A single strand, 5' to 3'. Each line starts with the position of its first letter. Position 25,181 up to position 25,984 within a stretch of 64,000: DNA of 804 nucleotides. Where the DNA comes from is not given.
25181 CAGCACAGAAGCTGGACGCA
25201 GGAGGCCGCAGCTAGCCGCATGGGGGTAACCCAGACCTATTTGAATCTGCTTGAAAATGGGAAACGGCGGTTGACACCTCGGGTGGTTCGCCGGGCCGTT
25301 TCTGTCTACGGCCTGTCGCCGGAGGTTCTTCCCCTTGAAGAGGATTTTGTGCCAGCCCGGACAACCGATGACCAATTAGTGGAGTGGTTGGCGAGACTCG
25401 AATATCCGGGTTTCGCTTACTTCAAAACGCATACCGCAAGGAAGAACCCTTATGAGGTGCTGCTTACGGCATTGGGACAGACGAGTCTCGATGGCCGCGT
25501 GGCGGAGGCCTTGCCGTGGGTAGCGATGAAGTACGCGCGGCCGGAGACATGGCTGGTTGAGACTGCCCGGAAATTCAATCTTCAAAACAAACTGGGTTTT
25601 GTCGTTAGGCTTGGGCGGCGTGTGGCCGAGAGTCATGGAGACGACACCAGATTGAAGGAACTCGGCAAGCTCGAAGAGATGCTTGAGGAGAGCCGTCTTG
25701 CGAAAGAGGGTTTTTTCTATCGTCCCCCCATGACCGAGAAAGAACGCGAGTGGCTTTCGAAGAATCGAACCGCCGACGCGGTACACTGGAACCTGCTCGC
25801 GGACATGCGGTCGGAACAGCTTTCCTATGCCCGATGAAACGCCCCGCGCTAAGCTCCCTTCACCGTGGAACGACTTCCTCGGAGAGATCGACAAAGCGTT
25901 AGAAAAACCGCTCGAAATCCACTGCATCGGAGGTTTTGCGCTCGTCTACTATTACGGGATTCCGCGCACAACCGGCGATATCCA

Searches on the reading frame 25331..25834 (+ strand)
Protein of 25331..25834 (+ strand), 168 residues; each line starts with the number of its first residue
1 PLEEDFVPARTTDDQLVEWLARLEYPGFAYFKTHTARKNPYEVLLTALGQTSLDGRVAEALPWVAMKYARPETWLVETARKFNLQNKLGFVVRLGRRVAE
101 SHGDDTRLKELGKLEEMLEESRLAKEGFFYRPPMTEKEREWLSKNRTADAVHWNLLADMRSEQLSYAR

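Call 29: search_protein_representatives(alignment_id=A1)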
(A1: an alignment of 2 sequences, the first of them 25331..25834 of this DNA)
Query: 2 sequences, 171 profile positions. Proteins with E-value up to 0.001 (for the whole library): 745; up to 1e-10: 501; up to 1e-30: 129. The best 150 are listed.
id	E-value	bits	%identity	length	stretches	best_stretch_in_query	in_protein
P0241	7.3e-81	286.5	-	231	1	1-170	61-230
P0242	3.9e-58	212.5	-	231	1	15-169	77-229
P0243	1.2e-57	210.9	-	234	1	1-168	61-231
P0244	2.7e-56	206.5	-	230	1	1-169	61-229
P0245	2.4e-53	196.9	-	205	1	18-169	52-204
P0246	3.4e-52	193.1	-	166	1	17-169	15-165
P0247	4.6e-52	192.7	-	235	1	16-169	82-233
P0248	4.7e-52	192.7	-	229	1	1-169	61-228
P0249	1.4e-50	187.8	-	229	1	13-169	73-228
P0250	2.4e-50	187.1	-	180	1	12-169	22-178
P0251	6.5e-50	185.7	-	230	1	14-169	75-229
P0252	7.3e-50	185.6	-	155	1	17-169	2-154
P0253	9.6e-50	185.2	-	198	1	9-168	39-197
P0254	1.7e-49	184.4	-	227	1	10-169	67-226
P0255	1.9e-49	184.2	-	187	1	5-169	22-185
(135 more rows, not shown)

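Call 38: search_solved_structures(query=A5, max_evalue=10, show_alignments=2)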
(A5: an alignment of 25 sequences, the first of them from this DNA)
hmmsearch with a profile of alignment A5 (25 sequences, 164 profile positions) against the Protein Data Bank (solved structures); distinct sequences matched with E-value up to 10: 2.
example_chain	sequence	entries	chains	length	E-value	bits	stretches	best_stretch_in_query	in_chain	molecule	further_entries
6uwk_A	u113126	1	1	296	0.54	13.2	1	57-108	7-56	I-OnuI-e-Therm-hChr11v3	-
7s8t_A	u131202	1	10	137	0.78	12.7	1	110-163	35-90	EncC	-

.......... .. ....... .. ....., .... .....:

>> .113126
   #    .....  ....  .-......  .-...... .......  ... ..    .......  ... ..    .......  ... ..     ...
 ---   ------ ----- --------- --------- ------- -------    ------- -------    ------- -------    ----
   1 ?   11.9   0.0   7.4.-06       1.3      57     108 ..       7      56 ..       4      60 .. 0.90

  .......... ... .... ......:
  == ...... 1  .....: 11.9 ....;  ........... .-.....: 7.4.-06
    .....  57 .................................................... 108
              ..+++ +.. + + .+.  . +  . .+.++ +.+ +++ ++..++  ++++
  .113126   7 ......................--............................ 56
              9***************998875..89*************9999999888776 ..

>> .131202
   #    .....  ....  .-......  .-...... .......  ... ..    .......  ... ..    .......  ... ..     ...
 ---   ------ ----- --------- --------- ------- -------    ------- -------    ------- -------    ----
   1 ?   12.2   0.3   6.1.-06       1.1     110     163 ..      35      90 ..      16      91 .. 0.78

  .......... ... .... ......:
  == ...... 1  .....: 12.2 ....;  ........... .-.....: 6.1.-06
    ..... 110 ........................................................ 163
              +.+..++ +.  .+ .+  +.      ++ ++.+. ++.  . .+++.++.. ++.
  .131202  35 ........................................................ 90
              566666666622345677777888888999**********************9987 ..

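Call 40: find_related_loci(query=A1, collection=genome_contigs, flank=4000)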
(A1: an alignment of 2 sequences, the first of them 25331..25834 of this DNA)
Query A1 (168 aa) in genome_contigs; peptide patterns used: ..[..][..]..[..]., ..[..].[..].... (x = any residue, [..] = any of these).
215 stretches matched a pattern; 119 encode a relative of the query (tblastn E <= 1e-3); the best 80 are kept; 80 distinct loci.
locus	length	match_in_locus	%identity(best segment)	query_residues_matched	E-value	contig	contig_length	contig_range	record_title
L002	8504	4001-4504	94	1-168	7e-106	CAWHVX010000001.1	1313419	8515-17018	MAG: uncultured Acidobacteriota bacterium isolate MFD04463.bin.2.185 genome assembly, contig: contig_22899, whole genome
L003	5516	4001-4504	82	1-168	4e-91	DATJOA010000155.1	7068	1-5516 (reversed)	MAG TPA_asm: Candidatus Acidiferrales bacterium isolate SMAG_U14875 k141_1800035, whole genome shotgun sequence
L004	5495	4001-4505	93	1-168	6e-81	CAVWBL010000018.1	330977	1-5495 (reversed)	MAG: uncultured Acidobacteriota bacterium isolate MFD05502.bin.2.139 genome assembly, contig: contig_63588, whole genome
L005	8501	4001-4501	66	1-167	4e-74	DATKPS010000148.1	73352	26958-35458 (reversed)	MAG TPA_asm: Candidatus Sulfotelmatobacter sp. isolate SMAG_U14797 k141_4306258, whole genome shotgun sequence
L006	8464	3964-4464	64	1-167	1e-70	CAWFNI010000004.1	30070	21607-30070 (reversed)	MAG: Candidatus Acidoferrales bacterium isolate MFD06435.bin.2.90 genome assembly, contig: contig_109545, whole genome s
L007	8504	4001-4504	65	1-168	1e-70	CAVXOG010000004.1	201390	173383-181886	MAG: Candidatus Acidoferrales bacterium isolate MFD02134.bin.1.286 genome assembly, contig: contig_10412, whole genome s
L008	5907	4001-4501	63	1-167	4e-69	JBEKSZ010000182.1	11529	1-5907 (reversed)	MAG: Candidatus Acidiferrum sp. isolate SPRUCE 546 SPRUCE_546_182, whole genome shotgun sequence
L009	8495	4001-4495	59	1-166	4e-62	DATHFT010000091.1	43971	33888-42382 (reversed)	MAG TPA_asm: Candidatus Saccharimonadales bacterium isolate SMAG_U12454 k141_475935, whole genome shotgun sequence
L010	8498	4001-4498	60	1-167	5e-62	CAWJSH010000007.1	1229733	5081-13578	MAG: uncultured Acidobacteriota bacterium isolate MFD09671.bin.3.58 genome assembly, contig: contig_6787, whole genome s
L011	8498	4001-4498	60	1-167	5e-62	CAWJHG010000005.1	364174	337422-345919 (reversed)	MAG: Candidatus Acidoferrales bacterium isolate MFD01689.bin.1.7 genome assembly, contig: contig_29686, whole genome sho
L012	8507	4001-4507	57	1-167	1e-55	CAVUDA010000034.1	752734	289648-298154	MAG: uncultured Acidobacteriota bacterium isolate MFD05377.bin.3.80 genome assembly, contig: contig_78541, whole genome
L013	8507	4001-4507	56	1-167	2e-55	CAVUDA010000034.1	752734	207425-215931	MAG: uncultured Acidobacteriota bacterium isolate MFD05377.bin.3.80 genome assembly, contig: contig_78541, whole genome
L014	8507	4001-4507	56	1-167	4e-55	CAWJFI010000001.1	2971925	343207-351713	MAG: uncultured Acidobacteriota bacterium isolate MFD09222.bin.1.96 genome assembly, contig: contig_26487, whole genome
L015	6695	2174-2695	49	1-167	6e-44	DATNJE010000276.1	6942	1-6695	MAG TPA_asm: Terriglobales bacterium isolate SMAG_U11391 k141_321896, whole genome shotgun sequence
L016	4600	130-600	48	14-167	7e-43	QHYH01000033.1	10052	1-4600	MAG: Acidobacteria bacterium isolate gp2 AA93 14_0903_09_30cm_scaffold_1141_curated, whole genome shotgun sequence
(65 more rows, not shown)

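Call 45: find_encoding_contigs(protein=P0241, flank=3000, max_places=4)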
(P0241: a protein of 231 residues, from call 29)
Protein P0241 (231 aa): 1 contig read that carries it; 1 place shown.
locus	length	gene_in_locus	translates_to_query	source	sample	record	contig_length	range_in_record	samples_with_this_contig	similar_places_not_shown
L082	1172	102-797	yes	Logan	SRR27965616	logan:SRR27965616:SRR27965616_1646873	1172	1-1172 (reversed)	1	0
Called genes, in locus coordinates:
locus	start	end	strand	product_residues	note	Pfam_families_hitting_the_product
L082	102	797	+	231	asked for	PF01381:HTH_3, PF12844:HTH_19, PF13560:HTH_31, PF13744:HTH_37 (faint)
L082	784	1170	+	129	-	?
